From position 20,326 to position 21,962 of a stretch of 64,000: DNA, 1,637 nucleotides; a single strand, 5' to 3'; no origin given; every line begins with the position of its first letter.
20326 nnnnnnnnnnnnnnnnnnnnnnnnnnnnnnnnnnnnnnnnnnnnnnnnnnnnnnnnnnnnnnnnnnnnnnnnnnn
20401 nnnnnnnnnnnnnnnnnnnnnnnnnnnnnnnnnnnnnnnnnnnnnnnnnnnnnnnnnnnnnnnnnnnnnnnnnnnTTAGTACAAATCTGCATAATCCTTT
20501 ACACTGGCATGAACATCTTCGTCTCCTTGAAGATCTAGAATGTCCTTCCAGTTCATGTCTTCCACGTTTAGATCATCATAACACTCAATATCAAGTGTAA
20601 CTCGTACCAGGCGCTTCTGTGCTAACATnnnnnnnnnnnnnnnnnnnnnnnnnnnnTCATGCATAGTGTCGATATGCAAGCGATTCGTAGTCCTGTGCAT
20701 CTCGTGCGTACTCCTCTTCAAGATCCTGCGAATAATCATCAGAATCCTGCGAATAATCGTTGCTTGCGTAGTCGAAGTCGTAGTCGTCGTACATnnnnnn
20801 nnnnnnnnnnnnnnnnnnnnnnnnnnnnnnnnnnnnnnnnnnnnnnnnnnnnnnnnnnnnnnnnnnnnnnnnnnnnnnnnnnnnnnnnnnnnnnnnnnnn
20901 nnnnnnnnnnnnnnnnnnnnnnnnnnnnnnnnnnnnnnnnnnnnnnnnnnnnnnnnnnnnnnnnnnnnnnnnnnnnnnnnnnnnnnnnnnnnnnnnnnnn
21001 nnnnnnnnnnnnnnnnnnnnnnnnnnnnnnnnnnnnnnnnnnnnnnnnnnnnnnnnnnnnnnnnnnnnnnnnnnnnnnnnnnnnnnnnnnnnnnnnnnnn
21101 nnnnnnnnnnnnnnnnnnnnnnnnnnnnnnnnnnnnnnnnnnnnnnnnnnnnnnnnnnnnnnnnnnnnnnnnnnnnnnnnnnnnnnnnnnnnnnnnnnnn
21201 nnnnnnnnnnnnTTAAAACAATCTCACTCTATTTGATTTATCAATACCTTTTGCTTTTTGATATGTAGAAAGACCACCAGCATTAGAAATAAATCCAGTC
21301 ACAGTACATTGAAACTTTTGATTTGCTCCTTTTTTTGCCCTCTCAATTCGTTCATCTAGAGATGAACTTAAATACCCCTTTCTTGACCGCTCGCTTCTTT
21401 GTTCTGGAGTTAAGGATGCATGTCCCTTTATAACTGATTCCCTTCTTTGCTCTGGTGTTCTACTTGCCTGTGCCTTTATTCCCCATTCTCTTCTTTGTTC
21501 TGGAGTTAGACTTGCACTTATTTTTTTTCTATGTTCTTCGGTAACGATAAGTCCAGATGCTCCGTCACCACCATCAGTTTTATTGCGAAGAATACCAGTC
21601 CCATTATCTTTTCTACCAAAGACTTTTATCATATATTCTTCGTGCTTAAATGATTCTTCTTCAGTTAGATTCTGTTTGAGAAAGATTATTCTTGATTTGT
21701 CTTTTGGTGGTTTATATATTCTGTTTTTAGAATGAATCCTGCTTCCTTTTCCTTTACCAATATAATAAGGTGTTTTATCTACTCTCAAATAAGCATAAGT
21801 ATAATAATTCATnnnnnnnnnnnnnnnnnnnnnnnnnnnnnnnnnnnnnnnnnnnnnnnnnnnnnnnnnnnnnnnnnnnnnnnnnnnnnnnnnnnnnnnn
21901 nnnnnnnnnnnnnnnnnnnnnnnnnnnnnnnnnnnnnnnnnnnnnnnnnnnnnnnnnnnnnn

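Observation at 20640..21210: Origin-like non-coding region: iterons, DnaA-box-like triplet, 27-bp direct repeats and a consensus sigma70 promoter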

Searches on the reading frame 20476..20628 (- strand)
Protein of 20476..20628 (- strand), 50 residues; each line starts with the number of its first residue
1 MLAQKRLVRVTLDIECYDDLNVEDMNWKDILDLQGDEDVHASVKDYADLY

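Call 44: search_protein_families(library=pfam, max_evalue=0.01, proteins=[window:20476-20628:-])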
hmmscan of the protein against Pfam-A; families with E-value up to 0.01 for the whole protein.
window:20476-20628:- (50 aa): 0 families

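Call 45: search_protein_families(library=phrogs, max_evalue=0.001, proteins=[window:20476-20628:-])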
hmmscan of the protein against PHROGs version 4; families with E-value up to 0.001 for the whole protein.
window:20476-20628:- (50 aa): 1 family
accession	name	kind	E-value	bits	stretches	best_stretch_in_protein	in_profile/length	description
phrog_12516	-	unknown function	1.1e-16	61.6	1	3-46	8-51/58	-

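Call 81: search_dna_similar(query=window:20479-20628:-, collection=phages, mode=protein, max_evalue=0.001, max_rows=60)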
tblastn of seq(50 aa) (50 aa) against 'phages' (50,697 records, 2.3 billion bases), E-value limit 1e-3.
Records with a match: 18; places in all: 20; records where one place covers at least 80% of the query: 12.
Best place of each record, by identity: <60% 18.
By first word of the organism name: Synechococcus 18.
By host as written in the record: Synechococcus sp. WH 7803 6; Synechococcus sp. 5; Synechococcus sp. MW02 3; Synechococcus sp. WH7803 2; Synechococcus sp. KCZYC6 2.
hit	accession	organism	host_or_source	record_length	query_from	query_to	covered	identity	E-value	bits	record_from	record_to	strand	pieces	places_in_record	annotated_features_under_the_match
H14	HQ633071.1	Synechococcus phage S-SKS1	Synechococcus sp. WH7803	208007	1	50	100%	58.0%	6e-13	66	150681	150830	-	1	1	hypothetical protein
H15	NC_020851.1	Synechococcus phage S-SKS1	Synechococcus sp. WH7803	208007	1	50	100%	58.0%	6e-13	66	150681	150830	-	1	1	hypothetical protein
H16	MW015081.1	Synechococcus phage S-SRM01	Synechococcus sp. KCZYC6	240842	1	45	90%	55.6%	1e-10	59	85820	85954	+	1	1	hypothetical protein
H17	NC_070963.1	Synechococcus phage S-SRM01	Synechococcus sp. KCZYC6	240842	1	45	90%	55.6%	1e-10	59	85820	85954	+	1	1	hypothetical protein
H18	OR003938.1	Synechococcus phage DSL-LC03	Synechococcus sp.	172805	4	50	94%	50.0%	1e-7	50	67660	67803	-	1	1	hypothetical protein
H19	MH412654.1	Synechococcus phage S-T4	Synechococcus sp. WH 7803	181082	2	45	88%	47.8%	9e-5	42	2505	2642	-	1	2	hypothetical protein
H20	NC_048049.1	Synechococcus phage S-T4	Synechococcus sp. WH 7803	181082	2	45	88%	47.8%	9e-5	42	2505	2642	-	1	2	hypothetical protein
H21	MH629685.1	Synechococcus virus S-PRM1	Synechococcus sp. WH 7803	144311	2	39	76%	55.3%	3e-5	44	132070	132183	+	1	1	none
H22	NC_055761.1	Synechococcus virus S-PRM1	Synechococcus sp. WH 7803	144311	2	39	76%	55.3%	3e-5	44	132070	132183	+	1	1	none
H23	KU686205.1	Synechococcus phage S-CAM9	Synechococcus sp.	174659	2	39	76%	55.3%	3e-5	44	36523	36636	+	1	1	hypothetical protein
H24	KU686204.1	Synechococcus phage S-CAM9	Synechococcus sp.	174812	2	39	76%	55.3%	3e-5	44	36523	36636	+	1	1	hypothetical protein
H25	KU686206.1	Synechococcus phage S-CAM9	Synechococcus sp.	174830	2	39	76%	55.3%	3e-5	44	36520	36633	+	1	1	hypothetical protein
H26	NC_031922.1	Synechococcus phage S-CAM9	Synechococcus sp.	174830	2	39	76%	55.3%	3e-5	44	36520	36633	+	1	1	hypothetical protein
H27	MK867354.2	Synechococcus phage S-SCSM1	Synechococcus sp. WH 7803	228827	3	50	96%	41.7%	3e-6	47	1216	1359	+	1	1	hypothetical protein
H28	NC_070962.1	Synechococcus phage S-SCSM1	Synechococcus sp. WH 7803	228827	3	50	96%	41.7%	3e-6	47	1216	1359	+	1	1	hypothetical protein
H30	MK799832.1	Synechococcus phage S-B05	Synechococcus sp. MW02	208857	2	47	92%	41.3%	2e-5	44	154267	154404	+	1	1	hypothetical protein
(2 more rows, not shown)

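Call 82: get_annotated_region(hit=H18, flank=1500)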
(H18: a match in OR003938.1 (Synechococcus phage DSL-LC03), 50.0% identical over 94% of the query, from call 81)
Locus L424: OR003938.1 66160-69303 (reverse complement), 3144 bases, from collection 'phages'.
description: Synechococcus phage DSL-LC03, complete genome.
organism: Synechococcus phage DSL-LC03 (NCBI taxid 3058961)
taxonomy: Viruses; Duplodnaviria; Heunggongvirae; Uroviricota; Caudoviricetes; Kyanoviridae
host: Synechococcus sp.; source: water sample of Dishui Lake; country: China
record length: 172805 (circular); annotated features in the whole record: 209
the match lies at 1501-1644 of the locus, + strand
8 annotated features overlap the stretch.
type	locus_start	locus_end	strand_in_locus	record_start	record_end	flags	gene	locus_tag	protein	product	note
CDS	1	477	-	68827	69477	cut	-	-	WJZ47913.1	Mom-like DNA modification protein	-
CDS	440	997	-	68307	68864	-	-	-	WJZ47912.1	type II restriction endonuclease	-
CDS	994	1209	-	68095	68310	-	-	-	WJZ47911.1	hypothetical protein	-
CDS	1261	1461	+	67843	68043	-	-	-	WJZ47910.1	hypothetical protein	-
CDS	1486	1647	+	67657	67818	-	-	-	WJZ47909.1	hypothetical protein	-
CDS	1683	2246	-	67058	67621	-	-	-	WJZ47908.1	hypothetical protein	-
CDS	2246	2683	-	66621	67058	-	-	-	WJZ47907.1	hypothetical protein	-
CDS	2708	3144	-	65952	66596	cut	-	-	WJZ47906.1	hypothetical protein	-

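Call 83: get_annotated_region(hit=H19, flank=1500)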
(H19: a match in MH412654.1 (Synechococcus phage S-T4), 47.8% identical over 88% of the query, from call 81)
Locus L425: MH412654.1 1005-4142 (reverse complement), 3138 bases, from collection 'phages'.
description: Synechococcus phage S-T4, complete genome.
organism: Synechococcus phage S-T4 (NCBI taxid 2268578)
taxonomy: Viruses; Duplodnaviria; Heunggongvirae; Uroviricota; Caudoviricetes; Kyanoviridae; Tamkungvirus; Tamkungvirus ST4
host: Synechococcus sp. WH 7803; source: -; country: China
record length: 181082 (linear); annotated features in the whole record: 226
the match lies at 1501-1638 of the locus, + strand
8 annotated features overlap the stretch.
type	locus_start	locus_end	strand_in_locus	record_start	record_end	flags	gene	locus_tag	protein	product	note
CDS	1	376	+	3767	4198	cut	-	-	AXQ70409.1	hypothetical protein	protein of unknown function (plasmid)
CDS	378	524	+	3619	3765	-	-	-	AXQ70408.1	hypothetical protein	-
CDS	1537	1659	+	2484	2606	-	-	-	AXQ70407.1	hypothetical protein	-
CDS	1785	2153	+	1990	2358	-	-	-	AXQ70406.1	hypothetical protein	-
CDS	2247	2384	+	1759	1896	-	-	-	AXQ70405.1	hypothetical protein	-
CDS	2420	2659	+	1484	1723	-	-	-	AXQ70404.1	hypothetical protein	-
CDS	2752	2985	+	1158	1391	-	-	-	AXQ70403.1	hypothetical protein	-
CDS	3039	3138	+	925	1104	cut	-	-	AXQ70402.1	hypothetical protein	-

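Call 84: get_annotated_region(hit=H26, flank=1500)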
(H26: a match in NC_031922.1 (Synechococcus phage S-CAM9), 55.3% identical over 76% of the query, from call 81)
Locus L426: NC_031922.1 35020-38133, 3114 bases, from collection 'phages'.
description: Synechococcus phage S-CAM9 isolate 1109NB16, complete genome.
organism: Synechococcus phage S-CAM9 (NCBI taxid 1883369)
taxonomy: Viruses; Duplodnaviria; Heunggongvirae; Uroviricota; Caudoviricetes; Kyanoviridae; Kanaloavirus; Kanaloavirus scam9
host: Synechococcus sp.; source: -; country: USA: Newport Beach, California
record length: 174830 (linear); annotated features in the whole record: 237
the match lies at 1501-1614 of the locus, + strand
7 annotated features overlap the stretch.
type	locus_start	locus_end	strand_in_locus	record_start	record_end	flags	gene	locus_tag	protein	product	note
CDS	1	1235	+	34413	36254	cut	-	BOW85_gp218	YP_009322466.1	hypothetical protein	-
CDS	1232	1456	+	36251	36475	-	-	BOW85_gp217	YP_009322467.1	hypothetical protein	-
CDS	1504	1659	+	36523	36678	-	-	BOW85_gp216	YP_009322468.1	hypothetical protein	-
CDS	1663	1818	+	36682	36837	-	-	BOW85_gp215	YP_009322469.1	hypothetical protein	-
CDS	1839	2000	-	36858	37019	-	-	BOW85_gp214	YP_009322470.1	hypothetical protein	-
CDS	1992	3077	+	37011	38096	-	-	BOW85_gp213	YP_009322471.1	DNA helicase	DNA helicase, UvsW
CDS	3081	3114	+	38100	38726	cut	-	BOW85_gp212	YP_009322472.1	2OG-Fe(II) oxygenase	-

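Call 85: get_annotated_region(hit=H27, flank=1500)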
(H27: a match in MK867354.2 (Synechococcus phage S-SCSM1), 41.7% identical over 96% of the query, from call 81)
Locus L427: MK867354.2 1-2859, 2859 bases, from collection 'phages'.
description: Synechococcus phage S-SCSM1, complete genome.
organism: Synechococcus phage S-SCSM1 (NCBI taxid 2588487)
taxonomy: Viruses; Duplodnaviria; Heunggongvirae; Uroviricota; Caudoviricetes; Kyanoviridae; Zhoulongquanvirus; Zhoulongquanvirus esscess
host: Synechococcus sp. WH 7803; source: -; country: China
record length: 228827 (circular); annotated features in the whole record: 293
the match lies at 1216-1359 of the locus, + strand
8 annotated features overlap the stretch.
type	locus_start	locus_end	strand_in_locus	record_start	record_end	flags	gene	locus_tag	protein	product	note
CDS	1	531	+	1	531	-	-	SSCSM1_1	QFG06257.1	2OG-Fe(II) oxygenase superfamily protein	-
CDS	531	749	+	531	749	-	-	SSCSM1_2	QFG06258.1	hypothetical protein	-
CDS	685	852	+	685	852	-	-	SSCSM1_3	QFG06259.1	hypothetical protein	-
CDS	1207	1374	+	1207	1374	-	-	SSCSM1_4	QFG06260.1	hypothetical protein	-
CDS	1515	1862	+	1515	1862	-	-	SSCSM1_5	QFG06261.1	hypothetical protein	-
CDS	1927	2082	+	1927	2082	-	-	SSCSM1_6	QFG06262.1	hypothetical protein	-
CDS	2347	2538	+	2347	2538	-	-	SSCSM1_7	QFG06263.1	hypothetical protein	-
CDS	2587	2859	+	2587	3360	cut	-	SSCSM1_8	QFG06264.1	hypothetical protein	-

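Call 86: get_annotated_region(hit=H30, flank=1500)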
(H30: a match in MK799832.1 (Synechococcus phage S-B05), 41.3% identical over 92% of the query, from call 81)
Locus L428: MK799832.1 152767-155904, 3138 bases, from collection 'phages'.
description: Synechococcus phage S-B05, complete genome.
organism: Synechococcus phage S-B05 (NCBI taxid 2484637)
taxonomy: Viruses; Duplodnaviria; Heunggongvirae; Uroviricota; Caudoviricetes; Kyanoviridae
host: Synechococcus sp. MW02; source: -; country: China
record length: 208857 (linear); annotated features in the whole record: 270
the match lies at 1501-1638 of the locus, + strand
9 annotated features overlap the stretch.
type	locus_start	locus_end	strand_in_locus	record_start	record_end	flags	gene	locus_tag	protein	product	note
CDS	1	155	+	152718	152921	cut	-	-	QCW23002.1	hypothetical protein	-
CDS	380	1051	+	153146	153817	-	-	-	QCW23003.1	hypothetical protein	-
CDS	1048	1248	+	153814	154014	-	-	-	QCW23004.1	hypothetical protein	-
CDS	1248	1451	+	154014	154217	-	-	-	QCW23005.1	hypothetical protein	-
CDS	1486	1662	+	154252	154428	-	-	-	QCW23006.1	hypothetical protein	-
CDS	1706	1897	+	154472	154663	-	-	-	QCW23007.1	hypothetical protein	-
CDS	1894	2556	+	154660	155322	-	-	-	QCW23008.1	hypothetical protein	-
CDS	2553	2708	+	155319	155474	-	-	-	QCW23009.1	hypothetical protein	-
CDS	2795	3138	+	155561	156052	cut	-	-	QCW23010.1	hypothetical protein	-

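Call 91: find_homologous_proteins(query=window:20476-20628:-, max_evalue=0.001)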
Query window:20476-20628:- (50 aa): 350 proteins with E <= 0.001 among 350 candidates; the best 120 are listed.
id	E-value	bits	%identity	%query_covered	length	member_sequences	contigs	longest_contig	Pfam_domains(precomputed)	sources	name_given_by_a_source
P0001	2.5e-25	104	100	100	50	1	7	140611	-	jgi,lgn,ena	jgi:hypothetical protein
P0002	9.4e-25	102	98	100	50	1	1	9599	-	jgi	jgi:hypothetical protein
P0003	4.6e-22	93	86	100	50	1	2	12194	-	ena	-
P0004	7.0e-22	93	84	100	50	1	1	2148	-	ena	-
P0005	1.5e-21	92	86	100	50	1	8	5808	-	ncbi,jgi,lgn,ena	jgi:hypothetical protein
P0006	2.3e-21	91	84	100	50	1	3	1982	-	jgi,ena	jgi:hypothetical protein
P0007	3.9e-21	91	86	100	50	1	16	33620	-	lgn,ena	-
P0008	4.0e-21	91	84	100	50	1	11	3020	-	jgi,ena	-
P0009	4.5e-21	90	91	92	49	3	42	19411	-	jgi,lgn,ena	jgi:hypothetical protein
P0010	4.6e-21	90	84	100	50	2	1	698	-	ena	-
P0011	6.8e-21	90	82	100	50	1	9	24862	-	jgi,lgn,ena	jgi:hypothetical protein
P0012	8.9e-21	89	82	100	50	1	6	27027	-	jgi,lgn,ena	-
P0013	1.3e-20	89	82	100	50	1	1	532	-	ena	-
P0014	1.9e-20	88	87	92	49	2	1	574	-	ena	-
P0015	2.1e-20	88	89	92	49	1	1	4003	-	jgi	jgi:hypothetical protein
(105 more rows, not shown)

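Call 94: find_encoding_contigs(protein=P0001, flank=1500, max_places=4)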
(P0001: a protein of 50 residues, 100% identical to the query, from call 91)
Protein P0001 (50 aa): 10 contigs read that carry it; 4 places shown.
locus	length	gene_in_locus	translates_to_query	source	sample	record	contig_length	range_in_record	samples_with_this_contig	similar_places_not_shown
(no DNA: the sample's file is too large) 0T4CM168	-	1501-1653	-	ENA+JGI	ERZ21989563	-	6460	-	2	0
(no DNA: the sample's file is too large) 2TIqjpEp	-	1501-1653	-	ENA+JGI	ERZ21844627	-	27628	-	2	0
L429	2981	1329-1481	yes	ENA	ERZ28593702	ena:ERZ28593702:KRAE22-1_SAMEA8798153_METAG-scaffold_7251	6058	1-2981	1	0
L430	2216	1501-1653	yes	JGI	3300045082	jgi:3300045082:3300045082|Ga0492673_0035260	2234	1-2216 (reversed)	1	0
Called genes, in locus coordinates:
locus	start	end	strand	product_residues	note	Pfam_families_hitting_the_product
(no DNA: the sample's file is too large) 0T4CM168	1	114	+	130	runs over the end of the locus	-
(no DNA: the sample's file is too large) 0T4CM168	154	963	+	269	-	-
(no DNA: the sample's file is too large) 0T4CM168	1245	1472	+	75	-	-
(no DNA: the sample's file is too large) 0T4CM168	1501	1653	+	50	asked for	-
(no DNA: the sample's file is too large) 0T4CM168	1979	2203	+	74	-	-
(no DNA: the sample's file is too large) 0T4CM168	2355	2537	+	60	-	-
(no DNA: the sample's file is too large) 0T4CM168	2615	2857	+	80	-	PF24012:DUF7326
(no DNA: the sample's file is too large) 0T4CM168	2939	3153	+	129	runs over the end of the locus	-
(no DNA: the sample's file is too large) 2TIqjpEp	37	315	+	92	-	-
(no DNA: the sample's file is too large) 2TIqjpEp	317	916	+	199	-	-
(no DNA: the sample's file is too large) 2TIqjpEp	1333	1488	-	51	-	-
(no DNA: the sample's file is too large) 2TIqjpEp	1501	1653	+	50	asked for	-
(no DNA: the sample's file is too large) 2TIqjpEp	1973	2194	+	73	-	-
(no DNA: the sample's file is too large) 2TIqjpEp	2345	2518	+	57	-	-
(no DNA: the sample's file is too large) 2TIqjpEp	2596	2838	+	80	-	PF24012:DUF7326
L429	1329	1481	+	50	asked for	-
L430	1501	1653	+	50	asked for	-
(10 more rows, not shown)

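Call 99: predict_structure(alignment_id=A1)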
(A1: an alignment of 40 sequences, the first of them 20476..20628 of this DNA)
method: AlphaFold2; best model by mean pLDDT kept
length: 50 residues; sequences in the alignment: 40
mean_pLDDT: 75.7   pTM: 0.44
mean pLDDT of the five models: 75.7, 71.9, 66.5, 65.8, 64.3
residues with pLDDT >= 90: 0; 70-90: 39; 50-70: 9; < 50: 2
segments of 3 or more residues with pLDDT < 50: none
pLDDT, mean of each block of 10 residues (from residue 1): 67 78 84 83 66
secondary structure, 60 per line:
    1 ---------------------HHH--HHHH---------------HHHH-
elements in order: H27-30 H46-49

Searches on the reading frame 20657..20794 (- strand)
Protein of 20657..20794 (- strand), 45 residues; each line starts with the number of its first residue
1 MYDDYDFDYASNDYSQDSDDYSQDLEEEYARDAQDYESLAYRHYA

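Call 44: search_protein_families(library=pfam, max_evalue=0.01, proteins=[window:20657-20794:-])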
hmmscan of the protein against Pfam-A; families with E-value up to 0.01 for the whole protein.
window:20657-20794:- (45 aa): 0 families

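Call 45: search_protein_families(library=phrogs, max_evalue=0.001, proteins=[window:20657-20794:-])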
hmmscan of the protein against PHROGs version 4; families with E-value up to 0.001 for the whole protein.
window:20657-20794:- (45 aa): 0 families

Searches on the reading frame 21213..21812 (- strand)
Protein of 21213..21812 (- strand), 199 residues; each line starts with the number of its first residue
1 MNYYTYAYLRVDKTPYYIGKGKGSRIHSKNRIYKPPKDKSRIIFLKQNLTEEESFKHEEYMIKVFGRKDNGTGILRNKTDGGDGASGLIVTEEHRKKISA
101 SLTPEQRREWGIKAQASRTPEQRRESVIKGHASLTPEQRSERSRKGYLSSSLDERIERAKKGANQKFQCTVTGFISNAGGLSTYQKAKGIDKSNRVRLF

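Call 44: search_protein_families(library=pfam, max_evalue=0.01, proteins=[window:21213-21812:-])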
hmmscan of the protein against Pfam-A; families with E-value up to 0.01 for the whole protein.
window:21213-21812:- (199 aa): 0 families

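Call 45: search_protein_families(library=phrogs, max_evalue=0.001, proteins=[window:21213-21812:-])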
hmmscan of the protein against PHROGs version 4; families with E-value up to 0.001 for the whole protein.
window:21213-21812:- (199 aa): 3 families
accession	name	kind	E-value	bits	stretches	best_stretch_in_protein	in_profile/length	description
phrog_15526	-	unknown function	2e-30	107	1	2-101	3-104/168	-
phrog_10829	-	unknown function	1.1e-19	72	1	3-97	2-94/165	-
phrog_314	-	DNA, RNA and nucleotide metabolism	1.2e-07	32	1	1-137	177-319/574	homing endonuclease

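Call 63: search_solved_structures(query=window:21213-21812:-, max_evalue=1, show_alignments=1)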
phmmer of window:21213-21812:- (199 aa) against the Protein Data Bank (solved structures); distinct sequences matched with E-value up to 1: 4.
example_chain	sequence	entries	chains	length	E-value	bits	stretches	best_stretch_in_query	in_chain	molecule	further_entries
6jbv_A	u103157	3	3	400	0.5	13.4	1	28-100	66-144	Pilus assembly protein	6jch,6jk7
6cgu_A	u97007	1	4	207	0.86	12.6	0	50-118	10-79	Cadherin-6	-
3lnd_A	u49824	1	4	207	0.87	12.6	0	50-118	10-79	Cdh6 protein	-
9zem_A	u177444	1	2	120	0.95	12.5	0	100-145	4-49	HeliScrew4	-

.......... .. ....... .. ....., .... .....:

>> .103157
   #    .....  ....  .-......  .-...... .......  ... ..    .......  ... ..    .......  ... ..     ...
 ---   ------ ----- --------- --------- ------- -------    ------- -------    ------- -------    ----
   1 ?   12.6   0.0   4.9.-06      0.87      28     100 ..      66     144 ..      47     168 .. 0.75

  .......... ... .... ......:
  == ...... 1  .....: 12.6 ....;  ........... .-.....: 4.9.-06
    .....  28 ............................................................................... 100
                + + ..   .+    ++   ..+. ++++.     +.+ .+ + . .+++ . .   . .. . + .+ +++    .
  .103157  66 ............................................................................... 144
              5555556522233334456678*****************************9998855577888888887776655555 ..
